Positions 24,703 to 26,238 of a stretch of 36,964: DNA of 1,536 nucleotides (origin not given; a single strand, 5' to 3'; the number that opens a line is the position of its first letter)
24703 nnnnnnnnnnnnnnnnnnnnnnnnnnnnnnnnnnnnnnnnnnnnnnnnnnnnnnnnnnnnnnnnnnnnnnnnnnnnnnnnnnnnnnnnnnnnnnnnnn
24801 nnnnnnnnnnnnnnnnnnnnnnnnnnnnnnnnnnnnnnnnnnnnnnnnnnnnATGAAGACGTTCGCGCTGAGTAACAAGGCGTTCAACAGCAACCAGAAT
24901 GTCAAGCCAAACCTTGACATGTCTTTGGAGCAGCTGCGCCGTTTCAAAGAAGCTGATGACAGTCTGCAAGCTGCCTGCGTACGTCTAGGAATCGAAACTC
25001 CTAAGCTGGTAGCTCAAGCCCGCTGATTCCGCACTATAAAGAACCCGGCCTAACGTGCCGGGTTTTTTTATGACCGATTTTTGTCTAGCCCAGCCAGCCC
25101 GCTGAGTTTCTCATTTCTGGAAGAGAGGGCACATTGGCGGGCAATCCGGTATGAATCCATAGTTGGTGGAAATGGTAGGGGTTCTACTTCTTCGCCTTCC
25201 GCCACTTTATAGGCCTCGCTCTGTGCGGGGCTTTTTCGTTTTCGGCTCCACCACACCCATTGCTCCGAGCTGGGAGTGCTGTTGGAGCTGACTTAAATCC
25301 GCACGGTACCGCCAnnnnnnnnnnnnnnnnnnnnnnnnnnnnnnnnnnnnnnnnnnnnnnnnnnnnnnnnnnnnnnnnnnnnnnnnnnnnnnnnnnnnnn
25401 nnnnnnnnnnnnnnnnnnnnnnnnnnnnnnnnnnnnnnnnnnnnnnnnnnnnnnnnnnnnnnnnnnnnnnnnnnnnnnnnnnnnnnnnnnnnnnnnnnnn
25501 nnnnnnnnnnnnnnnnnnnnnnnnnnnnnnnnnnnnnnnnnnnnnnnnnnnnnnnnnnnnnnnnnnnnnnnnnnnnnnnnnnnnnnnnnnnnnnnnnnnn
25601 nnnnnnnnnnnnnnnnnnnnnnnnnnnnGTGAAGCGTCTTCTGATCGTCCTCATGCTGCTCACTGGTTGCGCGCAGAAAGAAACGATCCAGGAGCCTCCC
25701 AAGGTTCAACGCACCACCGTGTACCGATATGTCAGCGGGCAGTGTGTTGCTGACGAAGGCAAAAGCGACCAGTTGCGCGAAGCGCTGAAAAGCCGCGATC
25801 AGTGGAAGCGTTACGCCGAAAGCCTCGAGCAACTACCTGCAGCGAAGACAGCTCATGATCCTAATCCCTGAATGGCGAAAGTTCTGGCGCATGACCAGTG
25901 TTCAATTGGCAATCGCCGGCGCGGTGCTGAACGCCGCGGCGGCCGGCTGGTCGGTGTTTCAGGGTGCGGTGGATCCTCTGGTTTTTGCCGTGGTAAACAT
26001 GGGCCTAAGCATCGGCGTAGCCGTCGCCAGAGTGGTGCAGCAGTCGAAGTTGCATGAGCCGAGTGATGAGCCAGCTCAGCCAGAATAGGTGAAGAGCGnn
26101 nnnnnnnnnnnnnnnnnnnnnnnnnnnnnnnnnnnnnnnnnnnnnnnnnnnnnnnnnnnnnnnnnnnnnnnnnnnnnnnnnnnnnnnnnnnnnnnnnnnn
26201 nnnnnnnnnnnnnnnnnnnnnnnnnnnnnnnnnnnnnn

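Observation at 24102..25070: Self-contained promoter / ClpP-like protease / 57-aa ORF / terminator cassette inserted between antiterminator Q and the late genes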

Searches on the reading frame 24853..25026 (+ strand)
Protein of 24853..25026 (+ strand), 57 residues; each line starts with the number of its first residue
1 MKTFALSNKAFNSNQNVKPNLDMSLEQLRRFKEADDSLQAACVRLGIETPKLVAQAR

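Call 5: search_protein_families(library=pfam, proteins=[window:24853-25026:+], max_evalue=1)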
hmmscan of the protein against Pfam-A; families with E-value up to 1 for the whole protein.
window:24853-25026:+ (57 aa): 0 families

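Call 6: search_protein_families(library=phrogs, proteins=[window:24853-25026:+], max_evalue=0.1)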
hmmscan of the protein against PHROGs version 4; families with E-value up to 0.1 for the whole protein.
window:24853-25026:+ (57 aa): 0 families

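Call 7: search_protein_families(library=padloc, proteins=[window:24853-25026:+], max_evalue=1)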
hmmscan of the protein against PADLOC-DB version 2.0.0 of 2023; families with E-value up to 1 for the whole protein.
window:24853-25026:+ (57 aa): 0 families

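Call 16: find_homologous_proteins(query=window:24853-25026:+, max_evalue=1)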
Query window:24853-25026:+ (57 aa): 15 proteins with E <= 1 among 15 candidates.
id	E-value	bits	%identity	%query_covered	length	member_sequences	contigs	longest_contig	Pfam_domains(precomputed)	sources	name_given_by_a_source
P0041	2.2e-25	104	91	100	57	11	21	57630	-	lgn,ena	-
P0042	2.5e-25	103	89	100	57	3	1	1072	-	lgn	-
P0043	1.3e-22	95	85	96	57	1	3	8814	-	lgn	-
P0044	3.3e-22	94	84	100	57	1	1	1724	-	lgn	-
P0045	1.2e-20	89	77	100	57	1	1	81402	-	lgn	-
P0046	1.9e-20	88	77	100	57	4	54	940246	-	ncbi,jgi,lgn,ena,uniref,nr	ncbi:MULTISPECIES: hypothetical protein [Pseudomonas]|jgi:hypothetical protein|uniref:hypothetical p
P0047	3.1e-20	88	77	100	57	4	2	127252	-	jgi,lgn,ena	-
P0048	3.7e-20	87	75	100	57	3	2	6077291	-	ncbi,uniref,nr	ncbi:hypothetical protein [Pseudomonas syringae]|uniref:hypothetical protein n=1 Tax=Pseudomonas syr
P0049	2.9e-19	85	75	100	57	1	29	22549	-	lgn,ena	-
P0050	4.0e-19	84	77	98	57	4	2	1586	-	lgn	-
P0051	5.8e-19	84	75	100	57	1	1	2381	-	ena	-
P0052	7.4e-19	83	77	100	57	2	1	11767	-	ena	-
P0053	1.0e-18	83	75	100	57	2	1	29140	-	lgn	-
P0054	1.2e-18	83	77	100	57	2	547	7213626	-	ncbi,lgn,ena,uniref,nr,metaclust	ncbi:hypothetical protein ABMZ67_10025 [Pseudomonas aeruginosa]|uniref:hypothetical protein n=1 Tax=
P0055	1.8e-15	73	68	100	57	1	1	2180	-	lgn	-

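Call 22: find_encoding_contigs(protein=P0054, flank=4000, max_places=8)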
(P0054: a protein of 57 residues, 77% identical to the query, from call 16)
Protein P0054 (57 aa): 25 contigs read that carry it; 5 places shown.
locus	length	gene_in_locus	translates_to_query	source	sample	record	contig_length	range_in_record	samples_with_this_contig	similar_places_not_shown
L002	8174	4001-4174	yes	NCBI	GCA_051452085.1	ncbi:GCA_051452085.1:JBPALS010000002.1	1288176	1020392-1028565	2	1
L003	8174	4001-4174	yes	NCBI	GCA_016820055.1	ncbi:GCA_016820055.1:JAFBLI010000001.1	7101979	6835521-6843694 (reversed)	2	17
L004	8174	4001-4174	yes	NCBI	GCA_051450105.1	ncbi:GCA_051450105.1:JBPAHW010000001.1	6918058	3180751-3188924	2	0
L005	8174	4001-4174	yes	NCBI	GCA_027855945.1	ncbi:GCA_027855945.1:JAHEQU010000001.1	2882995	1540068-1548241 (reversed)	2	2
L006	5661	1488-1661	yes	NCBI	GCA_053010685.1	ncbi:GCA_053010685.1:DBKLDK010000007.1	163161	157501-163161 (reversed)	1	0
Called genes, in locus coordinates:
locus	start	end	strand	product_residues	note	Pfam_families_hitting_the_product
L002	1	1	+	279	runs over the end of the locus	PF13730:HTH_36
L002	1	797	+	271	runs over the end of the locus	PF01695:IstB_IS21, PF00308:Bac_DnaA (faint)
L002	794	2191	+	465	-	PF00772:DnaB, PF13481:AAA_25, PF03796:DnaB_C, PF06745:ATPase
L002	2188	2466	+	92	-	-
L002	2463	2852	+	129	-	PF06530:Phage_antitermQ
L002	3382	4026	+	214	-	-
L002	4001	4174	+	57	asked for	-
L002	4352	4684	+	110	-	PF05106:Phage_holin_3_1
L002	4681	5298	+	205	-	-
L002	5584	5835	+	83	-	-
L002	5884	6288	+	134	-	PF01844:HNH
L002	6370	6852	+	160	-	PF05119:Terminase_4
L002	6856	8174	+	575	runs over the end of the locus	PF03354:TerL_ATPase, PF20441:TerL_nuclease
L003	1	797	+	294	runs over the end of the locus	PF01695:IstB_IS21, PF00308:Bac_DnaA (weak)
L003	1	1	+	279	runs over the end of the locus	PF13730:HTH_36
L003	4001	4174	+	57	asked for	-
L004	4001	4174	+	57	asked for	-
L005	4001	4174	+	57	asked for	-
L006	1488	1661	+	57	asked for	-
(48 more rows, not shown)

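Call 60: search_protein_families(library=ncbifam, proteins=[window:24853-25026:+], max_evalue=1)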
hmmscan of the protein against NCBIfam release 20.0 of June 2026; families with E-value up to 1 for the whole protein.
window:24853-25026:+ (57 aa): 0 families

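Call 77: predict_structure(alignment_id=A5)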
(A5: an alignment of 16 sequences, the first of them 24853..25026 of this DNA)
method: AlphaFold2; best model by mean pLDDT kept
length: 57 residues; sequences in the alignment: 16
mean_pLDDT: 71.7   pTM: 0.41
mean pLDDT of the five models: 71.7, 69.2, 67.2, 67.1, 65.6
residues with pLDDT >= 90: 0; 70-90: 30; 50-70: 26; < 50: 1
segments of 3 or more residues with pLDDT < 50: none
pLDDT, mean of each block of 10 residues (from residue 1): 60 58 84 86 81 57
secondary structure, 60 per line:
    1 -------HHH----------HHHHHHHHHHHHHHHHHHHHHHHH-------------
elements in order: H21-44

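Call 78: list_cluster_members(proteins=[P0054, P0017, P0175])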
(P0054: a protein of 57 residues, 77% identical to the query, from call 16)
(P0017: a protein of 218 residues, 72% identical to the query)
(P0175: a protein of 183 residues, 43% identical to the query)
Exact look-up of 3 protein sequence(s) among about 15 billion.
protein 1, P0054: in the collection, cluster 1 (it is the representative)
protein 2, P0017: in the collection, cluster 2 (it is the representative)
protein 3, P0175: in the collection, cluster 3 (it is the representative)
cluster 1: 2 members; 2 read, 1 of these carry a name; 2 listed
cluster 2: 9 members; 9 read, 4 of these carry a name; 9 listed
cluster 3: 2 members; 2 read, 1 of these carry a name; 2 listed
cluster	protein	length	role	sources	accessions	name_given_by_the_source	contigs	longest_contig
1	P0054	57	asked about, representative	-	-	hypothetical protein ABMZ67_10025 [Pseudomonas aeruginosa] | hypothetical protein n=1 Tax=Pseudomonas TaxID=286 RepID=UPI000450BECF | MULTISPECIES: hypothetical protein [Pseudomonas]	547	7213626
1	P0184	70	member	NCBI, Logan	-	-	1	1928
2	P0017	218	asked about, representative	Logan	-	-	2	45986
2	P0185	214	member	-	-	hypothetical protein ABMZ67_10020 [Pseudomonas aeruginosa] | hypothetical protein n=1 Tax=Pseudomonas TaxID=286 RepID=UPI0004F28F17 | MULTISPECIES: hypothetical protein [Pseudomonas]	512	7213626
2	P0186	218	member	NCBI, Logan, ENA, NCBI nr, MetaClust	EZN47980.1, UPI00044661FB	hypothetical protein AJ73_04579 [Pseudomonas aeruginosa BWH033] | status=active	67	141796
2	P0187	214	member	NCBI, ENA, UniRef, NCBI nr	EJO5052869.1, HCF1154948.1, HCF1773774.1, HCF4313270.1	TPA: hypothetical protein OM995_000782 [Pseudomonas aeruginosa] | hypothetical protein n=1 Tax=Pseudomonas aeruginosa TaxID=287 RepID=UPI00193B6145 | hypothetical protein [Pseudomonas aeruginosa]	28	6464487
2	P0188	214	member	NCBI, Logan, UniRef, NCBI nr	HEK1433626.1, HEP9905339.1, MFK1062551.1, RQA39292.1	TPA: hypothetical protein VDW42_002610 [Pseudomonas aeruginosa] | hypothetical protein n=1 Tax=Pseudomonas aeruginosa TaxID=287 RepID=UPI000F547605 | hypothetical protein [Pseudomonas aeruginosa]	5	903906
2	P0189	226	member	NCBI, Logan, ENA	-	-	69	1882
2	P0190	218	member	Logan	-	-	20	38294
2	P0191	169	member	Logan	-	-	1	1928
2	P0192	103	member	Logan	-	-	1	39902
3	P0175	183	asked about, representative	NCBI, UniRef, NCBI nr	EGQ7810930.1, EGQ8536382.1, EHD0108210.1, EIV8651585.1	hypothetical protein I6Y99_004999 [Vibrio parahaemolyticus] | hypothetical protein n=1 Tax=Vibrio parahaemolyticus TaxID=670 RepID=UPI0004DB63CF | hypothetical protein [Vibrio parahaemolyticus]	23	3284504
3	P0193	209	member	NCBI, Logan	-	-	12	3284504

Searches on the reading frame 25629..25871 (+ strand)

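Call 5: search_protein_families(library=pfam, proteins=[window:25629-25871:+], max_evalue=1)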
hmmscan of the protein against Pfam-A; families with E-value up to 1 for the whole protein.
window:25629-25871:+ (80 aa): 2 families
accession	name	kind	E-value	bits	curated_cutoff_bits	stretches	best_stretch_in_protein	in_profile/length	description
PF01388.27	ARID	-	0.11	13.4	24.1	1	14-71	13-66/89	ARID/BRIGHT DNA binding domain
PF23793.1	LysC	-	0.12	12.8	27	1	9-28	1-13/69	Rz1-like lysis system protein LysC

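Call 6: search_protein_families(library=phrogs, proteins=[window:25629-25871:+], max_evalue=0.1)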
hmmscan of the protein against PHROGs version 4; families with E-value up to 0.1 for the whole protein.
window:25629-25871:+ (80 aa): 6 families
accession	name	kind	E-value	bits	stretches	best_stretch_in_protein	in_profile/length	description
phrog_29814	-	unknown function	8.9e-31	107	1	1-80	1-78/78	-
phrog_456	-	lysis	0.0075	16.9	1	4-25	16-42/102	Rz-like spanin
phrog_14272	-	unknown function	0.021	15.1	1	4-39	10-45/231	-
phrog_6360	-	unknown function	0.041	15.1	1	4-42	7-52/122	-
phrog_812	-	lysis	0.059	14.5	1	2-26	5-30/102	Rz-like spanin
phrog_22235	-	unknown function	0.059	14.2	1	2-30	2-30/71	-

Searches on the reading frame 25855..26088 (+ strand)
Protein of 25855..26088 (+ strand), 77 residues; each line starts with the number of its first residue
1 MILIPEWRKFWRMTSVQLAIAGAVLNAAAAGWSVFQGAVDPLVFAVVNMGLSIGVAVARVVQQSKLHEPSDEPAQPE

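Call 5: search_protein_families(library=pfam, proteins=[window:25855-26088:+], max_evalue=1)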
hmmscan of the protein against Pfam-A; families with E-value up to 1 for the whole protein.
window:25855-26088:+ (77 aa): 3 families
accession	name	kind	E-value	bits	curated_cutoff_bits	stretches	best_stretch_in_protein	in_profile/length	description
PF25612.1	DUF7940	-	7.2e-14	52.6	27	1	3-63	2-63/63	Family of unknown function (DUF7940)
PF09550.16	Phage_TAC_6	-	0.15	12.9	23.4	1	9-29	20-40/58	Phage tail assembly chaperone protein, TAC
PF24838.2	8xMP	-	0.15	12.3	30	1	9-65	17-74/136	Octameric membrane protein family (8xMP)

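Call 6: search_protein_families(library=phrogs, proteins=[window:25855-26088:+], max_evalue=0.1)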
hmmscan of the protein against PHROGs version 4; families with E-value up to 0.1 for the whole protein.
window:25855-26088:+ (77 aa): 3 families
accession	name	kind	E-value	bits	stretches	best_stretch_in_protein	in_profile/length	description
phrog_1356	-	lysis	5.8e-19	69.6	1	2-75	48-128/135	holin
phrog_28499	-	unknown function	0.0011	20.4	1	3-67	22-89/147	-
phrog_26168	-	unknown function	0.082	14.3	1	8-66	23-80/90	-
